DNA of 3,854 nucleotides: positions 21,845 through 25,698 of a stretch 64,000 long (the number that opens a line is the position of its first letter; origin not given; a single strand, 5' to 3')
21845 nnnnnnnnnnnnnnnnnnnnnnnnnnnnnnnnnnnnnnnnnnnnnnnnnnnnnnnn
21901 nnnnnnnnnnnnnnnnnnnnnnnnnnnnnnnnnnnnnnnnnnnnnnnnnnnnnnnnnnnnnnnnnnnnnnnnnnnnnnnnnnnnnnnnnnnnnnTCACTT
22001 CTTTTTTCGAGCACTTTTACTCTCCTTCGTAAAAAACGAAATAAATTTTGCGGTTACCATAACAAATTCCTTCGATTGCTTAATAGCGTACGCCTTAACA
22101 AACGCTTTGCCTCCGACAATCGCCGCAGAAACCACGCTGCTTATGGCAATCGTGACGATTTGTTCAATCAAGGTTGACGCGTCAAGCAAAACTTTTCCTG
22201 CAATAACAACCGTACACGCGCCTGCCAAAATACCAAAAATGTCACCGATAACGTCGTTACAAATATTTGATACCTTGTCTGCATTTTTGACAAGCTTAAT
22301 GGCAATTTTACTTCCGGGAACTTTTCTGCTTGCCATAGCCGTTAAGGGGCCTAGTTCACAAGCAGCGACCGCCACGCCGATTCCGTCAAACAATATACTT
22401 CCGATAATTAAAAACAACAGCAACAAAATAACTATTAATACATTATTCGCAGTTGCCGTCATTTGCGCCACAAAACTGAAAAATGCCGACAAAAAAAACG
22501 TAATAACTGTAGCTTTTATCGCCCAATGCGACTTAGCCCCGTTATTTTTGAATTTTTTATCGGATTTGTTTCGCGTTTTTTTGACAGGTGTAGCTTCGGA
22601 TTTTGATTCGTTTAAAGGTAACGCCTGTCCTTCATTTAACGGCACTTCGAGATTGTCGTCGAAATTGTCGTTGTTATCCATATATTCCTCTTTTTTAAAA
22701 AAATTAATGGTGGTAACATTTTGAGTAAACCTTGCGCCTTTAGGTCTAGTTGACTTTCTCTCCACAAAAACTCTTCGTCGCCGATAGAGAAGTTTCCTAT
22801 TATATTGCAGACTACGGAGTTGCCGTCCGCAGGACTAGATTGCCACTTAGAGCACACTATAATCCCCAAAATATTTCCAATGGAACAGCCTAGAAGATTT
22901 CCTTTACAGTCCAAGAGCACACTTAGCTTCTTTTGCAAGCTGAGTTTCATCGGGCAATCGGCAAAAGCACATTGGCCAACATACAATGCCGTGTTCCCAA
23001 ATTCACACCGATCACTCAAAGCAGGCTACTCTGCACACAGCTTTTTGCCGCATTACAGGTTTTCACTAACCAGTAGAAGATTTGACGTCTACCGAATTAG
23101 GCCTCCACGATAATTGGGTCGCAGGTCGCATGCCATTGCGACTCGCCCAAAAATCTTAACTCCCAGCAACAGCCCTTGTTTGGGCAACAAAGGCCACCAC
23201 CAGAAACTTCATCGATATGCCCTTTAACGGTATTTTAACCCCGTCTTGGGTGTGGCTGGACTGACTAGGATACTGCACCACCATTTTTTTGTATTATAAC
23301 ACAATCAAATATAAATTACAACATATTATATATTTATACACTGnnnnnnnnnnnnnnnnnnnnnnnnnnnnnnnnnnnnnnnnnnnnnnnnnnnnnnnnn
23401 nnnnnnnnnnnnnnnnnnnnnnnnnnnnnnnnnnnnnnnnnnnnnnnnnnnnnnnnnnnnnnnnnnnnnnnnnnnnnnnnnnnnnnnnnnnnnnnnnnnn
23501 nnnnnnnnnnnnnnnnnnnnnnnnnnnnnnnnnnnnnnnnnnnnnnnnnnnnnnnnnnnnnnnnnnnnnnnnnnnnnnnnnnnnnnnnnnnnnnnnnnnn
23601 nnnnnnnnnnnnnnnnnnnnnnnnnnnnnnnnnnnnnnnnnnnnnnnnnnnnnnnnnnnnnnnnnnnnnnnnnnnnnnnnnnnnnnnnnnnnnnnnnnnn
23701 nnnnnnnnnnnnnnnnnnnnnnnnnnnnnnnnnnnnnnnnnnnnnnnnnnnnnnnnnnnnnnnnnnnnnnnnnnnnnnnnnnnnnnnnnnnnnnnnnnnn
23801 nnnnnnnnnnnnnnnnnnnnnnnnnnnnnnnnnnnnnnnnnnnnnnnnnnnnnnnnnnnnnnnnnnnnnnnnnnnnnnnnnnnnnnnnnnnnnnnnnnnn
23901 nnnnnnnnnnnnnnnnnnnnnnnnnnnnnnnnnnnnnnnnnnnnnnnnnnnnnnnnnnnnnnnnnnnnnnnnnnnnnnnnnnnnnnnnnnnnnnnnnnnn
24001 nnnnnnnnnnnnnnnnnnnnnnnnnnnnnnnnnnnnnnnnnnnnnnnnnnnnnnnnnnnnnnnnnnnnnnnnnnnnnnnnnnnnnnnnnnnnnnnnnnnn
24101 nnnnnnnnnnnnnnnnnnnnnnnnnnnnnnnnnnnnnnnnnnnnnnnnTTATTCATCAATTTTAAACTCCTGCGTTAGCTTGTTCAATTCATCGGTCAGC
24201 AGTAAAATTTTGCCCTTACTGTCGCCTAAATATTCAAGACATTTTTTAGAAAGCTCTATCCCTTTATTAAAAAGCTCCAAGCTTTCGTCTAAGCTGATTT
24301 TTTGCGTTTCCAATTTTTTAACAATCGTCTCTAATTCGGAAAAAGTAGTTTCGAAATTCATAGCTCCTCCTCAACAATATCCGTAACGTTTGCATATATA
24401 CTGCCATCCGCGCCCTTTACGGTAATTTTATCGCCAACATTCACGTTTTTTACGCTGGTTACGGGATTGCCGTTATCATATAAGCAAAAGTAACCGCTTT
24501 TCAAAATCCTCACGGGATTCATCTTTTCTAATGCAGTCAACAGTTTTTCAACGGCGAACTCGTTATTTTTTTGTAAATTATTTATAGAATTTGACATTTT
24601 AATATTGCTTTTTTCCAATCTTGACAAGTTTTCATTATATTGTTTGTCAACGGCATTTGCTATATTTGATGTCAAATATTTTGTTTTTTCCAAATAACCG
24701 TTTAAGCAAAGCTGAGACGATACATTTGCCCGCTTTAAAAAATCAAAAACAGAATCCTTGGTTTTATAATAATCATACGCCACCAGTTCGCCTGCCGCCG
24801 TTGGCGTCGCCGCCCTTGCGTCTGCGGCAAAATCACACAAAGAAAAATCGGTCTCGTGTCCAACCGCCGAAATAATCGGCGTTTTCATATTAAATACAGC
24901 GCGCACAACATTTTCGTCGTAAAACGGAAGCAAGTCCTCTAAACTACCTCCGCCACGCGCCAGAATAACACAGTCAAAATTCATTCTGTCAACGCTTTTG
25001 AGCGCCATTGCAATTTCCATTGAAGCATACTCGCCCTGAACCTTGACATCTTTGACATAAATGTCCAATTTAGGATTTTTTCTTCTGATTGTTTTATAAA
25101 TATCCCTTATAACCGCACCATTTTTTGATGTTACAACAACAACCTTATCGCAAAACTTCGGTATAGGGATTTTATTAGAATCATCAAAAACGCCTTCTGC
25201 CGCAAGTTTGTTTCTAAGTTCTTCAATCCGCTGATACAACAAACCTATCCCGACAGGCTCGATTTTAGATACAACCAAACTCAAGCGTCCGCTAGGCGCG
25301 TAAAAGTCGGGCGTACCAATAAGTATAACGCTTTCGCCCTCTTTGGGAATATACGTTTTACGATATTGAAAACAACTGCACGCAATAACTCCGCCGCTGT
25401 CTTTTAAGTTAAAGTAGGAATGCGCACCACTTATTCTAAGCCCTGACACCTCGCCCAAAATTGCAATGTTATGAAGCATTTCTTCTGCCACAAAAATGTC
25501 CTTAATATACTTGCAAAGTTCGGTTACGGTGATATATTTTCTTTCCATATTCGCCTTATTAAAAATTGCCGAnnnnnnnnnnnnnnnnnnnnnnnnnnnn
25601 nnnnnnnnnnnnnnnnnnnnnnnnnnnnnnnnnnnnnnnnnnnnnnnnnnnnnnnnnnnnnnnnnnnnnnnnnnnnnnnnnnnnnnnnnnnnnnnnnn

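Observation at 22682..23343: Large structured non-coding RNA locus between ispA and dxs: probable OLE RNA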

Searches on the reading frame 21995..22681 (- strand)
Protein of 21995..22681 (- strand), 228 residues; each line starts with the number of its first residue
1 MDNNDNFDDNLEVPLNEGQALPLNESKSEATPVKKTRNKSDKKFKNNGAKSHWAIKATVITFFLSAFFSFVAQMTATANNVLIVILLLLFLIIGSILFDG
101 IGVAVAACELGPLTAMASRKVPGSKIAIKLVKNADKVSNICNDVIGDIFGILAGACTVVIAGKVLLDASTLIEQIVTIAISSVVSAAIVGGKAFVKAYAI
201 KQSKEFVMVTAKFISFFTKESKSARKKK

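Call 5: search_protein_families(library=pfam, proteins=[window:21995-22681:-])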
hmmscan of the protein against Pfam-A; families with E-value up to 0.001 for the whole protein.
window:21995-22681:- (228 aa): 1 family
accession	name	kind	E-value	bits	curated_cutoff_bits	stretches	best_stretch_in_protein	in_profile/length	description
PF01595.25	CNNM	-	2.5e-05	24.5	28.4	1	86-218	1-128/181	Cyclin M transmembrane N-terminal domain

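Call 11: find_encoding_contigs(protein=window:21998-22681:-, flank=3000, max_places=6)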
Protein window:21998-22681:- (228 aa): no gene with exactly this product is on record in the collection.

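Call 32: find_related_loci(query=window:21998-22681:-, collection=metagenome_contigs, flank=2500)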
Query window:21998-22681:- (228 aa) in metagenome_contigs; peptide patterns used: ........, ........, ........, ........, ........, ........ (x = any residue, [..] = any of these).
585 stretches matched a pattern; 27 encode a relative of the query (tblastn E <= 1e-3); 27 distinct loci.
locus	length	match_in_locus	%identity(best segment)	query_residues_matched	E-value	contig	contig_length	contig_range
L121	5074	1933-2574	50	18-226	3e-65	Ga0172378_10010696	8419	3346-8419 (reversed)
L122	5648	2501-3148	47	1-228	2e-62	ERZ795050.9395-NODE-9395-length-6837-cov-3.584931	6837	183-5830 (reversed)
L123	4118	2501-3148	47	1-228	2e-62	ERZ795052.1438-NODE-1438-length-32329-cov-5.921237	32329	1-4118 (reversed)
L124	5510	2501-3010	55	53-222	8e-59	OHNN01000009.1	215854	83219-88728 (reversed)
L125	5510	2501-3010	55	53-222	8e-59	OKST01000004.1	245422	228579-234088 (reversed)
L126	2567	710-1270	49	23-217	4e-59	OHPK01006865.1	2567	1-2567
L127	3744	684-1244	49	23-217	9e-59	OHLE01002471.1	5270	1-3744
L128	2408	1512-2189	49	17-227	1e-57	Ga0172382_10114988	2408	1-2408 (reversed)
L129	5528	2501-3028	47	53-228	8e-55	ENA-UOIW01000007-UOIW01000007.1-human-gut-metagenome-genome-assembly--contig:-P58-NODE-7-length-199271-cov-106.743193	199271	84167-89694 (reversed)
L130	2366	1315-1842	47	53-228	3e-55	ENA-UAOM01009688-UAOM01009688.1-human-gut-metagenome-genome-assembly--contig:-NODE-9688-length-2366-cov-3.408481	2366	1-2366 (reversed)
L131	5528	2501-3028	47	53-228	7e-55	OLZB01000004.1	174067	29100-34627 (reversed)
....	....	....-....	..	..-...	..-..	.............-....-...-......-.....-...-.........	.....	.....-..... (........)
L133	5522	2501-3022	53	45-218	7e-54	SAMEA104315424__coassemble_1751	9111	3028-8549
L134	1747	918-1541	44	21-226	2e-55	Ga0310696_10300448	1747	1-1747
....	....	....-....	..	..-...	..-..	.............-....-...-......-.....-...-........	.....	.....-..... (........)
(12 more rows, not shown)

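Call 51: search_solved_structures(query=window:21998-22681:-, max_evalue=1)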
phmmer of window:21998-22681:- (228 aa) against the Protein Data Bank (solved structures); distinct sequences matched with E-value up to 1: 1.
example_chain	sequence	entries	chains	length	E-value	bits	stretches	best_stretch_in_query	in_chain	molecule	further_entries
1ulu_A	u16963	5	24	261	0.59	13.2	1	101-165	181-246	enoyl-acyl carrier protein reductase | ENOYL-[ACYL CARRIER PROTEIN] REDUCTASE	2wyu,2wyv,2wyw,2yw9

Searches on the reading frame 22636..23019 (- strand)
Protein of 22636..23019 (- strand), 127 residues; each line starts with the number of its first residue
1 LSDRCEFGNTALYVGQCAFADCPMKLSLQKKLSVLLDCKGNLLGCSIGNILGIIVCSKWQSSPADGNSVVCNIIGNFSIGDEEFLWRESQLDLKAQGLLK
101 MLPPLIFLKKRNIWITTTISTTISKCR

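Call 29: search_protein_families(library=pfam, proteins=[window:22636-23019:-], max_evalue=0.01)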
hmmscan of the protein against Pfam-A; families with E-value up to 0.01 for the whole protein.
window:22636-23019:- (127 aa): 0 families

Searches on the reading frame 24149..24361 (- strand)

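Call 5: search_protein_families(library=pfam, proteins=[window:24149-24361:-])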
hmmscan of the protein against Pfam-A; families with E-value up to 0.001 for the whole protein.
window:24149-24361:- (70 aa): 1 family
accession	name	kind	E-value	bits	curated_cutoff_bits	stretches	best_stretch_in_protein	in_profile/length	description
PF02609.21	Exonuc_VII_S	-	2.9e-16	59.7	24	1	3-52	1-50/52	Exonuclease VII small subunit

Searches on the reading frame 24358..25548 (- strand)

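Call 5: search_protein_families(library=pfam, proteins=[window:24358-25548:-])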
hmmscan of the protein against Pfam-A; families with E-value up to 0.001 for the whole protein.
window:24358-25548:- (396 aa): 3 families
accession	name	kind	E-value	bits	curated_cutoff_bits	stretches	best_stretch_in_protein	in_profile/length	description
PF02601.20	Exonuc_VII_L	-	4.6e-72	243.6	35.9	2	120-326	1-207/315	Exonuclease VII, large subunit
PF13742.12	tRNA_anti_2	-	2.2e-18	66.7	27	1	6-97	1-95/95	OB-fold nucleic acid binding domain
PF01336.31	tRNA_anti-codon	-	2.9e-08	34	27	1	30-99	3-75/75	OB-fold nucleic acid binding domain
